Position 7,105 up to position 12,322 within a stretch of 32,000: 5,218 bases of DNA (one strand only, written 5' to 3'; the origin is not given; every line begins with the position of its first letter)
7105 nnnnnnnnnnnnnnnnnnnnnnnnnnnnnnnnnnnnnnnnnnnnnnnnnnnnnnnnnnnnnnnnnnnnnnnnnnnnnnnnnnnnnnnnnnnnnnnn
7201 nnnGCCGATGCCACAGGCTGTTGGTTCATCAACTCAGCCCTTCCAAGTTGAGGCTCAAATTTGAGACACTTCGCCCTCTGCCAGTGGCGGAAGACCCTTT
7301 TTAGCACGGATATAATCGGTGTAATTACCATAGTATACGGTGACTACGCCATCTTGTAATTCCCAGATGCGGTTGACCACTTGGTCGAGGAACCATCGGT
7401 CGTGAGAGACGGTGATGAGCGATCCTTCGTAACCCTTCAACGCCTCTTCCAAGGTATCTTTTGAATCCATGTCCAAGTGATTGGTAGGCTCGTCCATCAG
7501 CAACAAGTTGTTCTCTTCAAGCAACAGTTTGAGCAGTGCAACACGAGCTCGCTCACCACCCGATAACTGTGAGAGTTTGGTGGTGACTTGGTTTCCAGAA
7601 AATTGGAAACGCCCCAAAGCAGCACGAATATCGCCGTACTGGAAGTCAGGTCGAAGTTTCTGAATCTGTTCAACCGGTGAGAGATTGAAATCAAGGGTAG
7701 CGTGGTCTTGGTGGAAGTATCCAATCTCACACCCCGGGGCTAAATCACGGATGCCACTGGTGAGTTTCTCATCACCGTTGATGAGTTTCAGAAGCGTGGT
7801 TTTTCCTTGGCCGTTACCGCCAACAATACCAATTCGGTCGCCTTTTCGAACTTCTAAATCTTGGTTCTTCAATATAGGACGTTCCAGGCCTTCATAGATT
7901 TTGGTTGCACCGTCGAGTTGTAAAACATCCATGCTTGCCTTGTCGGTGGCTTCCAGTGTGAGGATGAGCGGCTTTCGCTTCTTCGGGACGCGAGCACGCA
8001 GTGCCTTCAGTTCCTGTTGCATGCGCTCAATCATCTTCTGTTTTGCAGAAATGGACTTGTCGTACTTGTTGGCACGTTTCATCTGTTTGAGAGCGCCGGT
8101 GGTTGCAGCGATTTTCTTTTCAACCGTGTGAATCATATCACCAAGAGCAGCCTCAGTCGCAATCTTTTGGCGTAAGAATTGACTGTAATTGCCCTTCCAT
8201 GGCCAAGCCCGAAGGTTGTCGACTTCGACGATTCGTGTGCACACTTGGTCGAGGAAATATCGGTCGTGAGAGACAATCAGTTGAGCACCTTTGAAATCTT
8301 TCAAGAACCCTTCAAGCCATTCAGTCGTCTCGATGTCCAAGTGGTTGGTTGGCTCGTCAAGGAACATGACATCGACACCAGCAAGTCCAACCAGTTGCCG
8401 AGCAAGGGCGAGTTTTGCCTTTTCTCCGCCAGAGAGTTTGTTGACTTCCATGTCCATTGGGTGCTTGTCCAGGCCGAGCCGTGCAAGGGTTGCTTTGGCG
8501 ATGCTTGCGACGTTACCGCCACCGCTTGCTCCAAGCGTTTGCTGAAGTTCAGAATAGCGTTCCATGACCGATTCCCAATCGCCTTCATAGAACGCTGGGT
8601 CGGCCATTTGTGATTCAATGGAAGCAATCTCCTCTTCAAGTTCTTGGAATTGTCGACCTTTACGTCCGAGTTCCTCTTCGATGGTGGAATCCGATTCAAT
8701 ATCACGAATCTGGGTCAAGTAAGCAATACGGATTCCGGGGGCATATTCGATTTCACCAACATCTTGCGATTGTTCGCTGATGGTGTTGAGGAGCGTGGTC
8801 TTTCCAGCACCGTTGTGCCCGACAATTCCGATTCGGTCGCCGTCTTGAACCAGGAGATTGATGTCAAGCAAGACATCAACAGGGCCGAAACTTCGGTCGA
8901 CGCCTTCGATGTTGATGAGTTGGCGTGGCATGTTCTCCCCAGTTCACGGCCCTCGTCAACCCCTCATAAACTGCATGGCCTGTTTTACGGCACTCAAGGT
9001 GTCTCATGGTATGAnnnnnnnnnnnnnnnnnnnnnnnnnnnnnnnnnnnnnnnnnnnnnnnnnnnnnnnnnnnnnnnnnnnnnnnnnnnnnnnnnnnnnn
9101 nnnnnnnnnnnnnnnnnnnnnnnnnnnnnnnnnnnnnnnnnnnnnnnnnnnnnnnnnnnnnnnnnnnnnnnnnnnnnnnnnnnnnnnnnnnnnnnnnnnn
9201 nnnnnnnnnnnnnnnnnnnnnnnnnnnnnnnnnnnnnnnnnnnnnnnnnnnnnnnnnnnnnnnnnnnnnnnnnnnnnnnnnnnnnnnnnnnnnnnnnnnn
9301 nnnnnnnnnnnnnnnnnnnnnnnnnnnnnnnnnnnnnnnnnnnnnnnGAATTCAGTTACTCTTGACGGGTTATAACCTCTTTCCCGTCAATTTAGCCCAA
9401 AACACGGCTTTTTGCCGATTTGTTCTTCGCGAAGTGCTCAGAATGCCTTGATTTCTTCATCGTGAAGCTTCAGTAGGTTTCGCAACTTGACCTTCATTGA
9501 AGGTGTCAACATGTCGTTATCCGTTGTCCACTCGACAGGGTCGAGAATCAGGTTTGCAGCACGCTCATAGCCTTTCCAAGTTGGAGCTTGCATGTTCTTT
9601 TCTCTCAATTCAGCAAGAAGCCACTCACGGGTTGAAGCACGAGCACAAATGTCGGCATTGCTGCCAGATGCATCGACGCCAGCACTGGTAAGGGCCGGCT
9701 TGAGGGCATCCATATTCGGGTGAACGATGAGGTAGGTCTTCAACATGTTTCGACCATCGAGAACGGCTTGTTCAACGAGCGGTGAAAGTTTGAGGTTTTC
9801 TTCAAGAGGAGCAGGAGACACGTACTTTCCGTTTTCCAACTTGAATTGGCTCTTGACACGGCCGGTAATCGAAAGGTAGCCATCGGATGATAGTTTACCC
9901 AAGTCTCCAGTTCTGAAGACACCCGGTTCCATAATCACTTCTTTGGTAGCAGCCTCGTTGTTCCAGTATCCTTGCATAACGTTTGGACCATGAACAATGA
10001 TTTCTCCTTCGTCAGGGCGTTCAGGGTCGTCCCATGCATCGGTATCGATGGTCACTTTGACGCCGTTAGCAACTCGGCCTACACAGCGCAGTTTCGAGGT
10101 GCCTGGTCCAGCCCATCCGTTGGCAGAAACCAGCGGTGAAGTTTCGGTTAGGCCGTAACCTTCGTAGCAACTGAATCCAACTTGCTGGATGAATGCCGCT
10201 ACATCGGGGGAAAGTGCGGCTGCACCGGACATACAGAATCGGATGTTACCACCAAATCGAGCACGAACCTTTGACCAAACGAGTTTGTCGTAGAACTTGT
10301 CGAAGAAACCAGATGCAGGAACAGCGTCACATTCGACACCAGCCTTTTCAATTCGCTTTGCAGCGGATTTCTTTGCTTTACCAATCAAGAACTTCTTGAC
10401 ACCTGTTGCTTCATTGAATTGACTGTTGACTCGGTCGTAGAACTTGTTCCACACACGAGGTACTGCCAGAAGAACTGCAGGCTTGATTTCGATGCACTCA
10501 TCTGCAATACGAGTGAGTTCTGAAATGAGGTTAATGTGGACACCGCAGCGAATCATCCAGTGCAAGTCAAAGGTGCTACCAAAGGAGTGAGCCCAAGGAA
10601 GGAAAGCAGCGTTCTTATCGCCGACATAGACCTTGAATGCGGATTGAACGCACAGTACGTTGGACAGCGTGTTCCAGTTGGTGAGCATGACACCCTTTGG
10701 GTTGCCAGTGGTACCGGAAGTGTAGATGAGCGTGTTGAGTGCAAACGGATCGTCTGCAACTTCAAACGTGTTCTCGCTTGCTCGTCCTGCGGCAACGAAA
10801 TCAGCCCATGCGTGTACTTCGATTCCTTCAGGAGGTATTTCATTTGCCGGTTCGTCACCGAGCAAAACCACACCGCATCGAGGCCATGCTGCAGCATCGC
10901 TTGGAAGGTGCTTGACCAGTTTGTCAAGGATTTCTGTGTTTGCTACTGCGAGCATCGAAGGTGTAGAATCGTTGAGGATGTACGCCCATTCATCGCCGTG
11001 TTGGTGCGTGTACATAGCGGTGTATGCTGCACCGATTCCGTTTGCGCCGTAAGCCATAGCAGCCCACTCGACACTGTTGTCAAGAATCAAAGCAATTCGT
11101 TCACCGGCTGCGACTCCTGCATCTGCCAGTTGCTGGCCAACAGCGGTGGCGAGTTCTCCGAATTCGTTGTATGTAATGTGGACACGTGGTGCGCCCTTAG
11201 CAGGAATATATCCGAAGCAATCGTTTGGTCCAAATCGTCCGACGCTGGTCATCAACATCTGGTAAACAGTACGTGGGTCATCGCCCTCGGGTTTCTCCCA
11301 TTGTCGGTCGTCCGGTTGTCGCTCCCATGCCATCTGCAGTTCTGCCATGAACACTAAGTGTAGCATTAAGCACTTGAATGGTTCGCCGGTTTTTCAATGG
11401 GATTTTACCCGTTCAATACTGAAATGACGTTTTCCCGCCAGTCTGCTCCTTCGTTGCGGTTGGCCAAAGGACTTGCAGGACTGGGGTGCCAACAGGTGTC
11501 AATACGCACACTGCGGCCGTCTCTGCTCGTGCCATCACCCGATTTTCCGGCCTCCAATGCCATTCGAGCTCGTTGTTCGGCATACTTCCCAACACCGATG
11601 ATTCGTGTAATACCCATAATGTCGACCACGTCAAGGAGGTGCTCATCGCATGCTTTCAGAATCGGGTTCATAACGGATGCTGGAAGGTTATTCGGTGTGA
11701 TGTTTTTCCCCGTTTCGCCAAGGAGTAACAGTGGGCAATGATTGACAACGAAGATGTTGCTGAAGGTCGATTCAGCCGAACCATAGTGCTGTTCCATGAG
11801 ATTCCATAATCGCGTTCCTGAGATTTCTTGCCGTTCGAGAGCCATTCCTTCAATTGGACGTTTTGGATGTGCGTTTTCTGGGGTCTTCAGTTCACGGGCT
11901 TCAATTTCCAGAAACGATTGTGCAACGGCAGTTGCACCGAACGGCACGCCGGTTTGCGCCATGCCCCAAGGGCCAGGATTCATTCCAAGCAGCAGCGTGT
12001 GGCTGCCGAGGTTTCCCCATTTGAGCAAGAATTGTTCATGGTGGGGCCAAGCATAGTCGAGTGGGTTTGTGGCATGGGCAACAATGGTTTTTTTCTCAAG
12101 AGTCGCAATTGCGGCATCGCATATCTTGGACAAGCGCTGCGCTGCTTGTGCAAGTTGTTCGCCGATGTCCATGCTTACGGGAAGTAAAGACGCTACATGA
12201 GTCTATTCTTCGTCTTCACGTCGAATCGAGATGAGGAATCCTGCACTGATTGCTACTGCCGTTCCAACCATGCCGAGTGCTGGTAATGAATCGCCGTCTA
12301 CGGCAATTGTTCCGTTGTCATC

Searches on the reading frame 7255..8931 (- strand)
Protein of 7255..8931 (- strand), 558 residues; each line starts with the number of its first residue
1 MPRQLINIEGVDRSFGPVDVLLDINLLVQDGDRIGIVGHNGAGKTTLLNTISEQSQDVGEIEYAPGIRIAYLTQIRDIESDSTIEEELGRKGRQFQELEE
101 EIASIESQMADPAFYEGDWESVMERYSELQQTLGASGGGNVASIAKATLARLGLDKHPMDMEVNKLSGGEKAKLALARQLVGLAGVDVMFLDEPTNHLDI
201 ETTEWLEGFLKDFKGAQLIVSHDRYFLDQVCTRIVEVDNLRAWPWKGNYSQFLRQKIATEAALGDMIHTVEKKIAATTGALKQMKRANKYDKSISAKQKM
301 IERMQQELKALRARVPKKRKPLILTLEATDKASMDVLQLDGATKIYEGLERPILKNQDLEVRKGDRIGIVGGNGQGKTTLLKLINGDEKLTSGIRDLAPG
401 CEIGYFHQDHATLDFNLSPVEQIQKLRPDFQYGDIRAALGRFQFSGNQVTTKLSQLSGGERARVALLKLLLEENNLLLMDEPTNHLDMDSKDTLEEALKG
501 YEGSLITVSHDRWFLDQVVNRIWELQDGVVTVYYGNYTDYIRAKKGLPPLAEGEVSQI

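Call 11: search_protein_families(library=pfam, proteins=[window:7255-8931:-], max_evalue=0.001)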
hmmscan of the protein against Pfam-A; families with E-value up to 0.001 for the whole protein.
window:7255-8931:- (558 aa): 17 families
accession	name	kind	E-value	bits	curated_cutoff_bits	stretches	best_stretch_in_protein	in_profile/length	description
PF00005.33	ABC_tran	-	1e-44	152.9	25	2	354-484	1-137/137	ABC transporter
PF13304.12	AAA_21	-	1e-13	52.5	27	0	165-221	237-296/304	AAA domain, putative AbiEii toxin, Type IV TA system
PF00006.31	ATP-synt_ab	-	7.3e-08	32.7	29.5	1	22-68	5-52/213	ATP synthase alpha/beta family, nucleotide-binding domain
PF02463.25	SMC_N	-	1.5e-07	31.5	40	0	35-230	28-205/220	RecF/RecN/SMC N terminal domain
PF12848.13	ABC_tran_Xtn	-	2.5e-07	31.1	25.9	1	235-306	1-72/85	ABC transporter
PF00931.28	NB-ARC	-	9.6e-07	28.7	23.5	0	29-101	16-87/248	NB-ARC domain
PF16326.10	ABC_tran_CTD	-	1.9e-06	28.4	32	1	94-133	16-57/69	ABC transporter C-terminal domain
PF13476.12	AAA_23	-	3.2e-05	25.1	27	0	26-51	17-39/201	AAA domain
PF13555.12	AAA_29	-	4.5e-05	23.5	27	0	33-51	24-42/61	P-loop containing region of AAA domain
PF01926.29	MMR_HSR1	-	6.3e-05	23.5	21.9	0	33-61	1-29/113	50S ribosome-binding GTPase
PF13191.12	AAA_16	-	0.00012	23.1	32.6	0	36-102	29-98/167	AAA ATPase domain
PF05729.18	NACHT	-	0.00013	22.3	26.7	0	34-55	3-24/167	NACHT domain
PF19993.5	DO-GTPase2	-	0.00013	22.1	27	0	33-52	2-21/226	Double-GTPase 2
PF03193.22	RsgA_GTPase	-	0.00022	21.6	30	0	33-62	108-138/174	RsgA GTPase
PF13521.12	AAA_28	-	0.00061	20.5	27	0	33-54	1-22/164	AAA domain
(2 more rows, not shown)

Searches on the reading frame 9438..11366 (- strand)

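Call 11: search_protein_families(library=pfam, proteins=[window:9438-11366:-], max_evalue=0.001)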
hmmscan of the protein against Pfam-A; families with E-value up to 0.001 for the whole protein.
window:9438-11366:- (642 aa): 1 family
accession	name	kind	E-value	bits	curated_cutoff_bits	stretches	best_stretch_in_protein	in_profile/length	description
PF00501.34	AMP-binding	-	9.6e-65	219.3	29.9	1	61-468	19-384/384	AMP-binding enzyme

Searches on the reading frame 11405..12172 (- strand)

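Call 11: search_protein_families(library=pfam, proteins=[window:11405-12172:-], max_evalue=0.001)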
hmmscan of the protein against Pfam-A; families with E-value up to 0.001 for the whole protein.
window:11405-12172:- (255 aa): 1 family
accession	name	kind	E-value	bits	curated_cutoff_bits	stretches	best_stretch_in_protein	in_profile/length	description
PF03167.25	UDG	-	9.5e-08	32.7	24.3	1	51-234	2-122/141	Uracil DNA glycosylase superfamily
